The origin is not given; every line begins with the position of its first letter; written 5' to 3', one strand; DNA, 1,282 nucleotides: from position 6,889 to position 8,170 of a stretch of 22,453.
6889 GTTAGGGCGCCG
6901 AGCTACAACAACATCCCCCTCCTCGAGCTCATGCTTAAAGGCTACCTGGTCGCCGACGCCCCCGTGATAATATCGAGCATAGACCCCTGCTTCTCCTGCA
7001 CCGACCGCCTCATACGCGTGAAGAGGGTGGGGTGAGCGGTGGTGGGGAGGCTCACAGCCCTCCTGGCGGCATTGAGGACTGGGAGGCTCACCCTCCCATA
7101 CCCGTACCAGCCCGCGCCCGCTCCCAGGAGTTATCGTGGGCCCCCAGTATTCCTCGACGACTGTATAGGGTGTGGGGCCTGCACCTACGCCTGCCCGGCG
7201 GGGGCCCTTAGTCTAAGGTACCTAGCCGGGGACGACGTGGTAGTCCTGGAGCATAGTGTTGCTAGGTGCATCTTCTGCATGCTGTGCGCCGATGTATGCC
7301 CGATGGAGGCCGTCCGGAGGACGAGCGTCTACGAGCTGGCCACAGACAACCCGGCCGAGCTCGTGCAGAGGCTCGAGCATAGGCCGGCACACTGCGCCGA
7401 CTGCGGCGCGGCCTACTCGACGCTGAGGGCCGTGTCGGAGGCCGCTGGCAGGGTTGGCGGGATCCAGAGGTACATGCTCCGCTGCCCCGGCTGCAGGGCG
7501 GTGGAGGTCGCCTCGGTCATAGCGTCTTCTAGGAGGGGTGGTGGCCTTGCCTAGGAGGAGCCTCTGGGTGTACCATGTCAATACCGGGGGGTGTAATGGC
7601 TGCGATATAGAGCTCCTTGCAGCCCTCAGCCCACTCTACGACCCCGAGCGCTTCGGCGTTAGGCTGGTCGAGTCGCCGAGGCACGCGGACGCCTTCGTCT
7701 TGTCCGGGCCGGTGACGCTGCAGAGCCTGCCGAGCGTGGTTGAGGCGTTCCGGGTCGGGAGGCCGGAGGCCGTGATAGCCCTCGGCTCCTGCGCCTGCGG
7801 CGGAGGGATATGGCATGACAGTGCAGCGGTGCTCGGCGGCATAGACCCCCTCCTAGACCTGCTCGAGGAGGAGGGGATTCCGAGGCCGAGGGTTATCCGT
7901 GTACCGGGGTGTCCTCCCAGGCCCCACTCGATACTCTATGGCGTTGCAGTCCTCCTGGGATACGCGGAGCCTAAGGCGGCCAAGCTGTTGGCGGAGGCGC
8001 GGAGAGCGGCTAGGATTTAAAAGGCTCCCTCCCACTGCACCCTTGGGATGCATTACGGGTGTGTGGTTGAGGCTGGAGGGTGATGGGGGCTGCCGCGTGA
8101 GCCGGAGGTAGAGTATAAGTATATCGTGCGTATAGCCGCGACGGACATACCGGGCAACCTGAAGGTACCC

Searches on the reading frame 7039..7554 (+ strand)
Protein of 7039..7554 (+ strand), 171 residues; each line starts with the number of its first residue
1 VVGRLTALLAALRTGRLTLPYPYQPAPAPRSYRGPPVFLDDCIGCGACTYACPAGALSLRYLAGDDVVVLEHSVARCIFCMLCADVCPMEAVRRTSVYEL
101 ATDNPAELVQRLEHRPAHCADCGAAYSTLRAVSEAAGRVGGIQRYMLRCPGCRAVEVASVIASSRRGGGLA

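Call 4: search_protein_families(library=pfam, proteins=[window:7039-7554:+], max_evalue=0.01)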
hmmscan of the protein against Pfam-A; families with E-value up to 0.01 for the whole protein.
window:7039-7554:+ (171 aa): 13 families
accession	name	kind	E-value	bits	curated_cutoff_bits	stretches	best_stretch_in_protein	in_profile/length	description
PF12838.12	Fer4_7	-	1.5e-14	54.6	27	2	42-91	2-52/52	4Fe-4S dicluster domain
PF00037.32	Fer4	-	7.1e-12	45.1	21.1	2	37-57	3-23/24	4Fe-4S binding domain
PF13187.11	Fer4_9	-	2.3e-11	43.9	27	1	41-91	1-51/52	4Fe-4S dicluster domain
PF14697.11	Fer4_21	-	5.2e-09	36.6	35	1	40-92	6-57/59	4Fe-4S dicluster domain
PF13183.11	Fer4_8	-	5.6e-08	33.6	27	1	40-55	3-18/68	4Fe-4S dicluster domain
PF13237.11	Fer4_10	-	6e-08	32.9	25.5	2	40-88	7-53/53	4Fe-4S dicluster domain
PF12837.12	Fer4_6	-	3e-07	30.5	25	1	40-57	7-24/24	4Fe-4S binding domain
PF12797.12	Fer4_2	-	5.1e-07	29.7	24.5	1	36-54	4-22/22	4Fe-4S binding domain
PF13484.11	Fer4_16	-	2.3e-05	25.5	30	1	42-60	2-20/66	4Fe-4S double cluster binding domain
PF12800.12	Fer4_4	-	3.9e-05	24.1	24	1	40-55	2-17/17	4Fe-4S binding domain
PF13534.11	Fer4_17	-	7.2e-05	23.7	22.2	1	39-55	43-59/61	4Fe-4S dicluster domain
PF12798.12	Fer4_3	-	0.00055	21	27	0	77-91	1-15/15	4Fe-4S binding domain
PF13459.11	Fer4_15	-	0.0059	17.7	22.4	0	40-53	6-19/66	4Fe-4S single cluster domain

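Call 25: search_protein_families(library=ncbifam, proteins=[window:7039-7554:+], max_evalue=0.00001)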
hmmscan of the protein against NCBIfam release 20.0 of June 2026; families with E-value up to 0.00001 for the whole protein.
window:7039-7554:+ (171 aa): 28 families (the best 25 are shown)
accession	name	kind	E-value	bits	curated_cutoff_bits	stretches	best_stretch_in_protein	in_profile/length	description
NF009053.0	PRK12387.1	subfamily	5.1e-31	107.8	204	1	8-156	5-162/180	formate hydrogenlyase complex iron-sulfur subunit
NF006076.0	PRK08222.1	equivalog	4e-24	85.4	270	1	9-136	6-134/181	hydrogenase 4 subunit H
NF004541.0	PRK05888.2-2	equivalog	1e-19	71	217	1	10-144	30-163/168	NADH-quinone oxidoreductase subunit NuoI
TIGR01971.1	NuoI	subfamily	1.3e-19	69.9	113.05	1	13-110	10-116/121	NADH-quinone oxidoreductase, chain I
NF006221.0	PRK08348.1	subfamily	9.4e-15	54.5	124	1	20-104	22-104/136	NADH-plastoquinone oxidoreductase subunit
NF004537.0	PRK05888.1-3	equivalog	2.1e-13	50.2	163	1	10-109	32-147/204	NADH-quinone oxidoreductase subunit NuoI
NF004540.0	PRK05888.2-1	equivalog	7.6e-13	48.2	215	1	5-113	8-124/139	NADH-quinone oxidoreductase subunit NuoI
NF004543.0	PRK05888.2-5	equivalog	7.4e-12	45.2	243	1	18-117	36-140/217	NADH-quinone oxidoreductase subunit NuoI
NF004546.0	PRK05888.3-3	equivalog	1.1e-11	44.5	260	1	14-113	37-145/196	NADH-quinone oxidoreductase subunit NuoI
NF004536.0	PRK05888.1-1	equivalog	2.2e-11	43.4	212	1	15-110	27-132/180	NADH-quinone oxidoreductase subunit NuoI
NF004542.0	PRK05888.2-3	equivalog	3.5e-11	42.9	248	1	7-107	43-154/203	NADH-quinone oxidoreductase subunit NuoI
NF040612.1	F420_dehyd_FpoI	exception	1.7e-10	40.9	180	1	10-99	11-106/135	F420H2 dehydrogenase subunit FpoI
NF058577.1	FdxA_fam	equivalog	4e-10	39.7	65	1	40-91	7-52/52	4Fe-4S ferredoxin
NF010590.0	PRK13984.1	equivalog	2e-09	36.1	946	1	17-109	26-125/611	putative oxidoreductase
TIGR00402.1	napF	equivalog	9.2e-09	35.4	102.2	1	37-162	32-146/149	ferredoxin-type protein NapF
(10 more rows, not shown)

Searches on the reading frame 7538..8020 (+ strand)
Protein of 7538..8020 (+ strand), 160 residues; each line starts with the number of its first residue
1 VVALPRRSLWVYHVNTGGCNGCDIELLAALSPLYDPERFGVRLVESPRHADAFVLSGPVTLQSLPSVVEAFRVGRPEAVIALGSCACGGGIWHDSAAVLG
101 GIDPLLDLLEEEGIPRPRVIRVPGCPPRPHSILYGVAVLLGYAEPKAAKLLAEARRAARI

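Call 4: search_protein_families(library=pfam, proteins=[window:7538-8020:+], max_evalue=0.01)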
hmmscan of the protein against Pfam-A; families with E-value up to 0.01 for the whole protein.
window:7538-8020:+ (160 aa): 1 family
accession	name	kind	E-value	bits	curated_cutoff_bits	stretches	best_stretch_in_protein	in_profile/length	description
PF01058.29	Oxidored_q6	-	6.2e-21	74.9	27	1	19-137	1-126/128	NADH ubiquinone oxidoreductase, 20 Kd subunit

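Call 25: search_protein_families(library=ncbifam, proteins=[window:7538-8020:+], max_evalue=0.00001)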
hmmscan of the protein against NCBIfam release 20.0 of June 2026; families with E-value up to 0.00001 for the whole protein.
window:7538-8020:+ (160 aa): 14 families
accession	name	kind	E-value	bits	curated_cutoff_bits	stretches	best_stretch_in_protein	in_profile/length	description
NF005012.1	PRK06411.1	subfamily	5.3e-25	87.9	116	1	6-139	33-154/166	NADH-quinone oxidoreductase subunit NuoB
TIGR01957.1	nuoB_fam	subfamily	8.5e-22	77.6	142.7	1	7-139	17-138/145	NADH-quinone oxidoreductase subunit B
NF011394.0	PRK14819.1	equivalog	5.1e-20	72.1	312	1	8-139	32-152/264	NADH-quinone oxidoreductase subunit B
NF011395.0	PRK14820.1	equivalog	1.3e-18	67.4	263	1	7-139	33-153/180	NADH-quinone oxidoreductase subunit B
NF011388.0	PRK14813.1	equivalog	2.5e-17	63.4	294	1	18-136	36-146/189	NADH dehydrogenase subunit B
NF009808.0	PRK13292.1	equivalog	7e-17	60.6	1156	1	8-139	26-145/791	NADH-quinone oxidoreductase subunit B/C/D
NF011391.0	PRK14816.1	equivalog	7.6e-17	61.5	283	1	8-139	53-173/196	NADH-quinone oxidoreductase subunit B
NF011390.0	PRK14815.1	equivalog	3.9e-16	58.9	281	1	7-137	33-151/183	NADH dehydrogenase subunit B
NF011392.0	PRK14817.1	equivalog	8.1e-16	58.2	271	1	8-150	37-167/182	NADH-quinone oxidoreductase subunit B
NF011389.0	PRK14814.1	equivalog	5.1e-15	55.7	285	1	8-137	34-151/186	NADH dehydrogenase subunit B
NF011393.0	PRK14818.1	equivalog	6.9e-15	55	255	1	11-139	33-151/173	NADH dehydrogenase subunit B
NF045520.1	H2_NiFeSe_small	exception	2.9e-10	40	470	1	77-147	145-213/314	NiFeSe hydrogenase small subunit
NF007779.0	PRK10468.1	equivalog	7.1e-09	35.1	659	1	77-146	149-212/372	hydrogenase 2 small subunit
TIGR00391.1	hydA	subfamily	2.1e-06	27.1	179.5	1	77-145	151-213/365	hydrogenase small subunit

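Call 54: search_solved_structures(query=window:7538-8020:+, max_evalue=1e-10, show_alignments=1)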
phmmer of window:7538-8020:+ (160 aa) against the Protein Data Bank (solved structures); distinct sequences matched with E-value up to 1e-10: 43.
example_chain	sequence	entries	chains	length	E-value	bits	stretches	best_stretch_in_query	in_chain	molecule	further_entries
6cfw_J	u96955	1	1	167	1.8e-36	128.9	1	7-140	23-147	Probable membrane-bound hydrogenase subunit mbhJ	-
7z0s_G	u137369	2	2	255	4.6e-32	114.5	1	6-146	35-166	Formate hydrogenlyase subunit 7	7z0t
7zeb_6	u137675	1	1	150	3.8e-19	72.5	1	6-139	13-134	NADH dehydrogenase [ubiquinone] iron-sulfur protein 7, mitochondrial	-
5lc5_B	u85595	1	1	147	4.2e-19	72.3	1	6-139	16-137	NADH dehydrogenase [ubiquinone] iron-sulfur protein 7, mitochondrial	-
7v2c_C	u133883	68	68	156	4.3e-19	72.3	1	6-139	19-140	NADH dehydrogenase [ubiquinone] iron-sulfur protein 7,mitochondrial | NADH dehydrogenase [ubiquinone] iron-sulfur protein 7, mitochondrial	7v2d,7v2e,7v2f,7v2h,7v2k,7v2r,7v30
9w2u_B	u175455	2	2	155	4.3e-19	72.3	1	6-139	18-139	NADH dehydrogenase [ubiquinone] iron-sulfur protein 7, mitochondrial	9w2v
7zd6_6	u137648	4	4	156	4.4e-19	72.3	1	6-139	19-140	NADH dehydrogenase [ubiquinone] iron-sulfur protein 7, mitochondrial | Complex I-20kD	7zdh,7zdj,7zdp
6g2j_B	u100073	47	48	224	5e-19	72.1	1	6-139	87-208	NADH dehydrogenase [ubiquinone] iron-sulfur protein 7, mitochondrial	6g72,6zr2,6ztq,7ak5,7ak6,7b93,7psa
5xtb_C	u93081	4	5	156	6.6e-19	71.7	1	6-139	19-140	NADH dehydrogenase [ubiquinone] iron-sulfur protein 7, mitochondrial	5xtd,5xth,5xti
5ldw_B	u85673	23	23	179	6.7e-19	71.7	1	6-139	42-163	NADH dehydrogenase [ubiquinone] iron-sulfur protein 7, mitochondrial | Mitochondrial complex I, PSST subunit | NADH:ubiquinone oxidoreductase core subunit S7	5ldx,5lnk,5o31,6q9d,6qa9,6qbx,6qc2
9ti4_E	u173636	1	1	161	7.4e-19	71.6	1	6-139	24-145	NADH dehydrogenase [ubiquinone] iron-sulfur protein 7, mitochondrial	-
7vxu_C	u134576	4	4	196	8.2e-19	71.4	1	6-139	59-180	Complex I-20kD | NADH dehydrogenase [ubiquinone] iron-sulfur protein 7, mitochondrial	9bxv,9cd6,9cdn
5gpn_a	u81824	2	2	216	1e-18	71.1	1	6-139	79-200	NADH dehydrogenase [ubiquinone] iron-sulfur protein 7 | NADH dehydrogenase [ubiquinone] iron-sulfur protein 7, mitochondrial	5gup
7qsd_B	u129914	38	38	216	1.1e-18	71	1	6-139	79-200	NADH dehydrogenase [ubiquinone] iron-sulfur protein 7, mitochondrial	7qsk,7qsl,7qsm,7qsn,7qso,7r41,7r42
6zk9_6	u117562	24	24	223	1.2e-18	70.9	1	6-139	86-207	Mitochondrial complex I, PSST subunit | Complex I-20kD | NADH dehydrogenase [ubiquinone] iron-sulfur protein 7, mitochondrial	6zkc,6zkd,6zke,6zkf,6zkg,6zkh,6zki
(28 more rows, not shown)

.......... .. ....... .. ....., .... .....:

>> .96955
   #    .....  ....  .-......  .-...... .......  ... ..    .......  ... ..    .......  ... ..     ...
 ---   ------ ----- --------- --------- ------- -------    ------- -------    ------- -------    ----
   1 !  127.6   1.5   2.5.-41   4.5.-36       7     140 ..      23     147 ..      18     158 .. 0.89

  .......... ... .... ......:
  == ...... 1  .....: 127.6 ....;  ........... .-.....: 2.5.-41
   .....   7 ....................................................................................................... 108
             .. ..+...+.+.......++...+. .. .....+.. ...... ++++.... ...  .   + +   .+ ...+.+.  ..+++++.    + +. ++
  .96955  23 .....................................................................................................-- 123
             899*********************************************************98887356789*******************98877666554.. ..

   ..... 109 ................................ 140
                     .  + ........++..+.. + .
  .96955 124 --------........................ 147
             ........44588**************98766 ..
